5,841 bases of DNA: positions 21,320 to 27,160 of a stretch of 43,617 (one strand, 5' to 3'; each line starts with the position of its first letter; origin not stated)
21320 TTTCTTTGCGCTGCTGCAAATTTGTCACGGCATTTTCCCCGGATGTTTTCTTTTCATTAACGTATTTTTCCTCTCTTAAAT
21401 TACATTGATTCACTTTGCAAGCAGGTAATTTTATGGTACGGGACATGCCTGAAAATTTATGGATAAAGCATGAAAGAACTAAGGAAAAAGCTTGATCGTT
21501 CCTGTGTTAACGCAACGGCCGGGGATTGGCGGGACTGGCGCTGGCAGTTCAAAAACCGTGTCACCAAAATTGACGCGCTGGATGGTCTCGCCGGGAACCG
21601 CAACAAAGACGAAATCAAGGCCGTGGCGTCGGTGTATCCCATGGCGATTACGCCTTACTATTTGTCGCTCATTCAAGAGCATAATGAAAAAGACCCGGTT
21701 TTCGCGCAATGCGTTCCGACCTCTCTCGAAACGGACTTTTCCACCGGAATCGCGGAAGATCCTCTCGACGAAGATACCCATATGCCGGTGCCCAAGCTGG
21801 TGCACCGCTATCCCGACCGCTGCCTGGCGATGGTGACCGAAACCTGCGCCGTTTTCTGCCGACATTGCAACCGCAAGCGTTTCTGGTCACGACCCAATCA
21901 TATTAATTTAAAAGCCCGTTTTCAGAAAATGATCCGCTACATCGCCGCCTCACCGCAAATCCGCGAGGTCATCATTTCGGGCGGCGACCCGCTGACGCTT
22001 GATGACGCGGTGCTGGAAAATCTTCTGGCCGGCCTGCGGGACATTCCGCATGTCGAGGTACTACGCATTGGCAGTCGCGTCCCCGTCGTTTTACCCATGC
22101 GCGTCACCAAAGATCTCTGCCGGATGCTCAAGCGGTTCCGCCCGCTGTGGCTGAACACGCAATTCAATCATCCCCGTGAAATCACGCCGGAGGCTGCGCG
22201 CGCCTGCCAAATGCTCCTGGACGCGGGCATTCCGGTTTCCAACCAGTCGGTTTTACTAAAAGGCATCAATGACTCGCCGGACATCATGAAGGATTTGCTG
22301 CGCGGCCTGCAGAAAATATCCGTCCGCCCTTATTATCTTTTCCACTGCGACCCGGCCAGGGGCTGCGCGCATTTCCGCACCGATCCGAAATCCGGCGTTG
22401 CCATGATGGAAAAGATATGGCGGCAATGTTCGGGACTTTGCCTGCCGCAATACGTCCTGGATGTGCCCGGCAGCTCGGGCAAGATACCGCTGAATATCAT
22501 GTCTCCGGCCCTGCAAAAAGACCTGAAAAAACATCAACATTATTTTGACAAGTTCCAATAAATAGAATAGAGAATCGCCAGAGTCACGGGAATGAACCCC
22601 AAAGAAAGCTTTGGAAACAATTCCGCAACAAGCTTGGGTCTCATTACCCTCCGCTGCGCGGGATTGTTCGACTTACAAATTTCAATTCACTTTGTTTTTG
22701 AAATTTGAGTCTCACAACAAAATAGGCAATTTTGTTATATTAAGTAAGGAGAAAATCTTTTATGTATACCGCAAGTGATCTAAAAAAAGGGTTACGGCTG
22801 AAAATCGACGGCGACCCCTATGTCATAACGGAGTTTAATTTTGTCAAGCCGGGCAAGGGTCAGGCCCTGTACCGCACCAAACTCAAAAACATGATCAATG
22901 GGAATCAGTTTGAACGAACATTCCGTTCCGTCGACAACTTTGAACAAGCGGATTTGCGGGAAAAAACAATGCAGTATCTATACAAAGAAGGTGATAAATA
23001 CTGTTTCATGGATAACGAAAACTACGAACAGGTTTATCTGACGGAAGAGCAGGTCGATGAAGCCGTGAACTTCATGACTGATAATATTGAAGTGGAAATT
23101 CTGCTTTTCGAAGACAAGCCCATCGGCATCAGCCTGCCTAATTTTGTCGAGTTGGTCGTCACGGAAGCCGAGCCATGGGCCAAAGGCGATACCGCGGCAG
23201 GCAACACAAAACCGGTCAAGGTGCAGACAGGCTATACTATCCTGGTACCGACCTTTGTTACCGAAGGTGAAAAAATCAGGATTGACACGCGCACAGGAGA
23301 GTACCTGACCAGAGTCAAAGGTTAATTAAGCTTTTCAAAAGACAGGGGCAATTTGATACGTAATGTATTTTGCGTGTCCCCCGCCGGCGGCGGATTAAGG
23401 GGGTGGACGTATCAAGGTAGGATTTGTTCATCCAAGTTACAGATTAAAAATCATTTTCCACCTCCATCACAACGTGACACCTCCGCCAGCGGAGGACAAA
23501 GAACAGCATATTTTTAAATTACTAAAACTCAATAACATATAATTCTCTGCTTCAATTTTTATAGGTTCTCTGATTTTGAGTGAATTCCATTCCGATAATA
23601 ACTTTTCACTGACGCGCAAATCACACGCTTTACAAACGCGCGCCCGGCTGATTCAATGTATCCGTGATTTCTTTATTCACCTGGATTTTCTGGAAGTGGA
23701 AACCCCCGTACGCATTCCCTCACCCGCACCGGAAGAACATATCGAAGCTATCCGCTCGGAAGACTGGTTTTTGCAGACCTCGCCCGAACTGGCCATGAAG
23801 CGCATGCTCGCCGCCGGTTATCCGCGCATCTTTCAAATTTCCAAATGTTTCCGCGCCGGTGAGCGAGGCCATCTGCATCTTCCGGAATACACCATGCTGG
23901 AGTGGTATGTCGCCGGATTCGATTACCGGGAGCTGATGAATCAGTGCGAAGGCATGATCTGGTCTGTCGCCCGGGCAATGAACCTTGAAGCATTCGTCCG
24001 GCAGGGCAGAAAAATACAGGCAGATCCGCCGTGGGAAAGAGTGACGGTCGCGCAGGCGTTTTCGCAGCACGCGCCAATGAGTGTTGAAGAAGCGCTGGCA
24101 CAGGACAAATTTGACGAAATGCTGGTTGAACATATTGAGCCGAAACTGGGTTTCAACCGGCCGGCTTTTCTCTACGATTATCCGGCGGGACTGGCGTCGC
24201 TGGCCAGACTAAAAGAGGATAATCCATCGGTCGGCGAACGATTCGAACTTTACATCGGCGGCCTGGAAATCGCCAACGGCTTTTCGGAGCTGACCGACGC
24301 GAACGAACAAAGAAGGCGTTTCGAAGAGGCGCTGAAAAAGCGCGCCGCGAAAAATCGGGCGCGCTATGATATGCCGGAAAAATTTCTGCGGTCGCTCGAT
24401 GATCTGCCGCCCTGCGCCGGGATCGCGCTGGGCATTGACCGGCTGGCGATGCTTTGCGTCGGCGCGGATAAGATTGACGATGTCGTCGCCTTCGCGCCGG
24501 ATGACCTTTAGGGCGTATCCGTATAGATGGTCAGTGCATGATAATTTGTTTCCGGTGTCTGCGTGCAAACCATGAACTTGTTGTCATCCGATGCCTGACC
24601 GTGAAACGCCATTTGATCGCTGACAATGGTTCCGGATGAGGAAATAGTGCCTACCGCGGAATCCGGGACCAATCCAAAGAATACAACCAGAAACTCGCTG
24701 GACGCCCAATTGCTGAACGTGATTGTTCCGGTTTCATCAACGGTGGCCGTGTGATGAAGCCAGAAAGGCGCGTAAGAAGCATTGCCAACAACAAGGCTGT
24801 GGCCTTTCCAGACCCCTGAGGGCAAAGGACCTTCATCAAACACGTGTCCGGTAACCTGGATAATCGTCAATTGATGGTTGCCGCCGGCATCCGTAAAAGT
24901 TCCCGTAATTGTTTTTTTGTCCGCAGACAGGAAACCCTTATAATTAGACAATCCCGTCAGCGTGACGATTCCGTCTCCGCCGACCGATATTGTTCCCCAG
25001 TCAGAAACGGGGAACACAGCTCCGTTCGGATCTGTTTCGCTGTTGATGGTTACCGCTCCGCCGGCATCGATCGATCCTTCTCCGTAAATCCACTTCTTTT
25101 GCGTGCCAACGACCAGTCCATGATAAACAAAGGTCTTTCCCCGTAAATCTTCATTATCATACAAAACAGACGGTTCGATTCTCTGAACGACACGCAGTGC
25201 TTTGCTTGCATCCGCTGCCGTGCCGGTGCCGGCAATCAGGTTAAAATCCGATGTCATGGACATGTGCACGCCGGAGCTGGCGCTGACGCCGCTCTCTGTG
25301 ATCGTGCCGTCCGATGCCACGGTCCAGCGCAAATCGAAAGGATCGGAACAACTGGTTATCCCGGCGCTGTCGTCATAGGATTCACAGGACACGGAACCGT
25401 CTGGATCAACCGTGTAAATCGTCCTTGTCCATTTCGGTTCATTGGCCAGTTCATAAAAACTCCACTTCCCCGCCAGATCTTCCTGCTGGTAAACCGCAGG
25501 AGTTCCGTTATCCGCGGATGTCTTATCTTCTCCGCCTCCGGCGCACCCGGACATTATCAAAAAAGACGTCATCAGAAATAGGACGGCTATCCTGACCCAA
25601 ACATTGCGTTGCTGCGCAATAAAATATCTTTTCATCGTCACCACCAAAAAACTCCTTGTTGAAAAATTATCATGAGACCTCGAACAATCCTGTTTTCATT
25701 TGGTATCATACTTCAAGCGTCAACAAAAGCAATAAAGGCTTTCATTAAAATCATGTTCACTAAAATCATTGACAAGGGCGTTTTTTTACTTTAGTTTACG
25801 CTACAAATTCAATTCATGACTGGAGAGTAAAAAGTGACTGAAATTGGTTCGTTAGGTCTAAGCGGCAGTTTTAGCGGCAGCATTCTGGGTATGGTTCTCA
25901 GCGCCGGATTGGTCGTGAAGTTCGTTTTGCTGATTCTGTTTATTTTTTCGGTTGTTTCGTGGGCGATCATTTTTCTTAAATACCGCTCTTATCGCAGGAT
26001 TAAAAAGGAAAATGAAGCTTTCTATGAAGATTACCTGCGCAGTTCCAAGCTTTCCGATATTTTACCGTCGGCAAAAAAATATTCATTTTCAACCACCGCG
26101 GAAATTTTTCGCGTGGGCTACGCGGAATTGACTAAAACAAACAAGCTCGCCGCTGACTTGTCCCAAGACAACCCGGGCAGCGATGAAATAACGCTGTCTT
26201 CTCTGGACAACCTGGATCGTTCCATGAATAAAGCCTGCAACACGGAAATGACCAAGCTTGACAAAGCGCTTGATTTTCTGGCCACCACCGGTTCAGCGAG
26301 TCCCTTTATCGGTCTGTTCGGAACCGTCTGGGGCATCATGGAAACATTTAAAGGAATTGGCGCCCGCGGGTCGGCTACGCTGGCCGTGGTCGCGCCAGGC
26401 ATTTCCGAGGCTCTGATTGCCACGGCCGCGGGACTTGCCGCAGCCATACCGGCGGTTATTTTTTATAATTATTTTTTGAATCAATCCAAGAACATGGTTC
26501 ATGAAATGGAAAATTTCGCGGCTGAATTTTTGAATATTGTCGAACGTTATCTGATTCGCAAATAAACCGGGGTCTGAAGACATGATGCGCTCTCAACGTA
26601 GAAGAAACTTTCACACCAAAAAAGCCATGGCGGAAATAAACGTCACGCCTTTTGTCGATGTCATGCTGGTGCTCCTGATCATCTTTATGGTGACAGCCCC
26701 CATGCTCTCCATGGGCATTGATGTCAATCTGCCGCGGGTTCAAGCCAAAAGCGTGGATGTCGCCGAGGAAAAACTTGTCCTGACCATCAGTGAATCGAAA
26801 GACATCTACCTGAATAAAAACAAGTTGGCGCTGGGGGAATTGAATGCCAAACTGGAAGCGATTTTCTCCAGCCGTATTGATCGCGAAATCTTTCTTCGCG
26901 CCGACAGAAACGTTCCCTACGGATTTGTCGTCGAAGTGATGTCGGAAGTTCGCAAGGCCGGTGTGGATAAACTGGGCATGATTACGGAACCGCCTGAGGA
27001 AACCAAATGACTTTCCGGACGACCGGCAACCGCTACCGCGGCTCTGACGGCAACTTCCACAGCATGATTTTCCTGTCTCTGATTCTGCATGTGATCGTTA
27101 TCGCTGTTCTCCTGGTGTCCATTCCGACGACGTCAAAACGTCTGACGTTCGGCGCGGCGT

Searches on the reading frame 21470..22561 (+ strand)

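Call 52: search_protein_families(library=pfam, proteins=[window:21470-22561:+], max_evalue=0.0001)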
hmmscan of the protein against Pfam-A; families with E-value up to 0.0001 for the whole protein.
window:21470-22561:+ (363 aa): 2 families
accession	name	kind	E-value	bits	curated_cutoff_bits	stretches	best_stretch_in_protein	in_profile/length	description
PF04055.27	Radical_SAM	-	9.6e-12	45.8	29.5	1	122-273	3-163/166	Radical SAM superfamily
PF13353.11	Fer4_12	-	8e-05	23.4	22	0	121-187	10-75/137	4Fe-4S single cluster domain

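Call 74: search_protein_families(library=ncbifam, proteins=[window:21470-22561:+], max_evalue=0.00001)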
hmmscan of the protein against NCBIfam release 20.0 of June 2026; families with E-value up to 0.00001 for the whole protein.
window:21470-22561:+ (363 aa): 6 families
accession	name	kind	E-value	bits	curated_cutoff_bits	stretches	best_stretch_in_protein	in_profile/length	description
TIGR03820.1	lys_2_3_AblA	equivalog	6e-125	417.2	525.4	1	15-342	2-334/417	lysine 2,3-aminomutase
TIGR04368.1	Glu_2_3_NH3_mut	equivalog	3.8e-117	391.3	650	1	10-342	45-378/404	glutamate 2,3-aminomutase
TIGR04468.1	arg_2_3_am_muta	equivalog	1.8e-107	359.4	600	1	19-353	1-339/351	arginine 2,3-aminomutase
TIGR00238.1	TIGR00238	subfamily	4.1e-94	315.3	199.2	1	16-334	10-331/331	KamA family radical SAM protein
TIGR03822.1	AblA_like_2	hypoth_equivalog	2.5e-89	299.5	396.25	1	38-342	10-316/321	lysine-2,3-aminomutase-like protein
TIGR03821.1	EFP_modif_epmB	equivalog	9.2e-76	254.9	369.3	1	50-340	30-320/321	EF-P beta-lysylation protein EpmB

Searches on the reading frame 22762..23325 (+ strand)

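Call 53: search_protein_families(library=pfam, proteins=[window:22762-23325:+], max_evalue=0.0001)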
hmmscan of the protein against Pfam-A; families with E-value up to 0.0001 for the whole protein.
window:22762-23325:+ (187 aa): 3 families
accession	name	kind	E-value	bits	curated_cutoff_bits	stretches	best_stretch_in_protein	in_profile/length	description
PF08207.18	EFP_N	-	6.8e-26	90.5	23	1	3-60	1-58/58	Elongation factor P (EF-P) KOW-like domain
PF09285.17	Elong-fact-P_C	-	5.6e-24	84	25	1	129-184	1-56/56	Elongation factor P, C-terminal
PF01132.26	EFP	-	8e-22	77.4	27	1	68-121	1-54/54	Elongation factor P (EF-P) OB domain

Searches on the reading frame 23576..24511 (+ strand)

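Call 53: search_protein_families(library=pfam, proteins=[window:23576-24511:+], max_evalue=0.0001)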
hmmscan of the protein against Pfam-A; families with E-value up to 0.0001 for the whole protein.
window:23576-24511:+ (311 aa): 1 family
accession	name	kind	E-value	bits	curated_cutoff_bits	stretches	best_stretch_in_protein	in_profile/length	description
PF00152.25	tRNA-synt_2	-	1.1e-52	179.5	25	1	15-307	18-305/308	tRNA synthetases class II (D, K and N)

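Call 74: search_protein_families(library=ncbifam, proteins=[window:23576-24511:+], max_evalue=0.00001)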
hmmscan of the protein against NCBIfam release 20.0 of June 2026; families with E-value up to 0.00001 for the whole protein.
window:23576-24511:+ (311 aa): 15 families
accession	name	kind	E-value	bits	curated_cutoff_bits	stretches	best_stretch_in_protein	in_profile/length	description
TIGR00462.1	genX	equivalog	1.9e-101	339.5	286.9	1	19-306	1-304/304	EF-P lysine aminoacylase EpmA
NF006828.0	PRK09350.1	equivalog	8.4e-78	261.9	264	1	15-307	12-321/325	elongation factor P--(R)-beta-lysine ligase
NF001756.1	PRK00484.1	subfamily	1.2e-63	215.5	468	2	180-306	357-482/488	lysine--tRNA ligase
TIGR00499.1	lysS_bact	equivalog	3e-57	194.4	427.6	2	181-307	364-490/496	lysine--tRNA ligase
NF002821.0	PRK02983.1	equivalog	5.4e-46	157.1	742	1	16-306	775-1095/1102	bifunctional lysylphosphatidylglycerol synthetase/lysine--tRNA ligase LysX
NF009101.0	PRK12445.1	subfamily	1.7e-45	155.5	1026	2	194-306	385-498/505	lysine--tRNA ligase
TIGR00459.1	aspS_bact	equivalog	2.8e-22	78.8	373.85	2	16-136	136-261/586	aspartate--tRNA ligase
NF003483.0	PRK05159.1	equivalog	6.3e-22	78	353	1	15-309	133-432/438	aspartate--tRNA(Asn) ligase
NF001750.0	PRK00476.1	equivalog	1.3e-20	73.3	443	2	16-136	141-266/590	aspartate--tRNA ligase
TIGR00458.1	aspS_nondisc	equivalog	3e-18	66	368.4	1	18-309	132-422/428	aspartate--tRNA(Asn) ligase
NF009460.0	PRK12820.1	equivalog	5.8e-15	54.5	1379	1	18-118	172-277/723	bifunctional aspartyl-tRNA synthetase/aspartyl/glutamyl-tRNA amidotransferase subunit C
NF003037.0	PRK03932.1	equivalog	9.5e-10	38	414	1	17-307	131-443/451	asparagine--tRNA ligase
TIGR00457.1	asnS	equivalog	1.1e-09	37.7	342.6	1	19-306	136-446/455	asparagine--tRNA ligase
NF005052.0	PRK06462.1-1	equivalog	2.7e-08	33.3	368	1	17-296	47-333/353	asparagine synthetase A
NF005054.0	PRK06462.1-4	equivalog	6.9e-06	25.3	309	0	76-307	91-309/318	asparagine synthetase A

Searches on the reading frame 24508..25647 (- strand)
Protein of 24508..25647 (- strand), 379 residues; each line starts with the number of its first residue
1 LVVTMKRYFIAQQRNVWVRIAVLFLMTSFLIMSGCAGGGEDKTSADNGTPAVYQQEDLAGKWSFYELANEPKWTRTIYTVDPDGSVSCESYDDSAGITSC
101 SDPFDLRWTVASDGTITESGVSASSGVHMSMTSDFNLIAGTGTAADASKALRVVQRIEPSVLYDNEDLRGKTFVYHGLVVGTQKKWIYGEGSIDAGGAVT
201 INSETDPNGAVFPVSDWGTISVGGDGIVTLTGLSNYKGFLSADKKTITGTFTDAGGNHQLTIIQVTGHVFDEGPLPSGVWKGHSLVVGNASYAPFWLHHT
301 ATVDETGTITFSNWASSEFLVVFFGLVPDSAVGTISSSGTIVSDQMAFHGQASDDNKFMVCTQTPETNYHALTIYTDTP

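Call 53: search_protein_families(library=pfam, proteins=[window:24508-25647:-], max_evalue=0.0001)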
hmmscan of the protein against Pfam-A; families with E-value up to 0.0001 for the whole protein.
window:24508-25647:- (379 aa): 0 families

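Call 74: search_protein_families(library=ncbifam, proteins=[window:24508-25647:-], max_evalue=0.00001)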
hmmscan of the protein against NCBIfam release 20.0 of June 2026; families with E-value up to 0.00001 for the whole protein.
window:24508-25647:- (379 aa): 1 family
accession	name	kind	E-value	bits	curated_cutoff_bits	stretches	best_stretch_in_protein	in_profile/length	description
NF058595.1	invert_tail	domain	9.4e-06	25.9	37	0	11-51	48-88/113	lipo-invert putative C-terminal anchoring domain-containing protein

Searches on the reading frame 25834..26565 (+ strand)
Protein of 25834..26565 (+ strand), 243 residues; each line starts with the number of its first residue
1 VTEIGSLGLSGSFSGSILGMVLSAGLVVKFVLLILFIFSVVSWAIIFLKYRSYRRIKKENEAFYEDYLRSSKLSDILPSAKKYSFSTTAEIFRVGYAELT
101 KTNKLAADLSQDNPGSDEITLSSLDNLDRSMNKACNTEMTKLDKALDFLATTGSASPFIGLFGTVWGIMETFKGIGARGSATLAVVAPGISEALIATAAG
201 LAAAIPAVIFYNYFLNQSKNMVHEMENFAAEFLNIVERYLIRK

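Call 53: search_protein_families(library=pfam, proteins=[window:25834-26565:+], max_evalue=0.0001)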
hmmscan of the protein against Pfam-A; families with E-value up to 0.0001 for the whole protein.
window:25834-26565:+ (243 aa): 1 family
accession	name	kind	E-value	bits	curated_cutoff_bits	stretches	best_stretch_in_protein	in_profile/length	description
PF01618.21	MotA_ExbB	-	2.4e-37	127.9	22.9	1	122-226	22-126/127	MotA/TolQ/ExbB proton channel family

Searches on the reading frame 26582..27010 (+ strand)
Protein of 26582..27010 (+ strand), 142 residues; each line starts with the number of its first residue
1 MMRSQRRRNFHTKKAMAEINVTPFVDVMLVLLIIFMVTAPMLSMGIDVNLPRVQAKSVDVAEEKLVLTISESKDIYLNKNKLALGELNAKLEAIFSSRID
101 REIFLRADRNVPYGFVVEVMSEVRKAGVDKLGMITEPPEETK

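Call 53: search_protein_families(library=pfam, proteins=[window:26582-27010:+], max_evalue=0.0001)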
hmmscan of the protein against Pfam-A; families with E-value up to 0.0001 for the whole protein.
window:26582-27010:+ (142 aa): 1 family
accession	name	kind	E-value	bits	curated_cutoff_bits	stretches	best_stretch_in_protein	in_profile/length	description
PF02472.21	ExbD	-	1.5e-32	112.8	25.4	1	13-137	2-127/128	Biopolymer transport protein ExbD/TolR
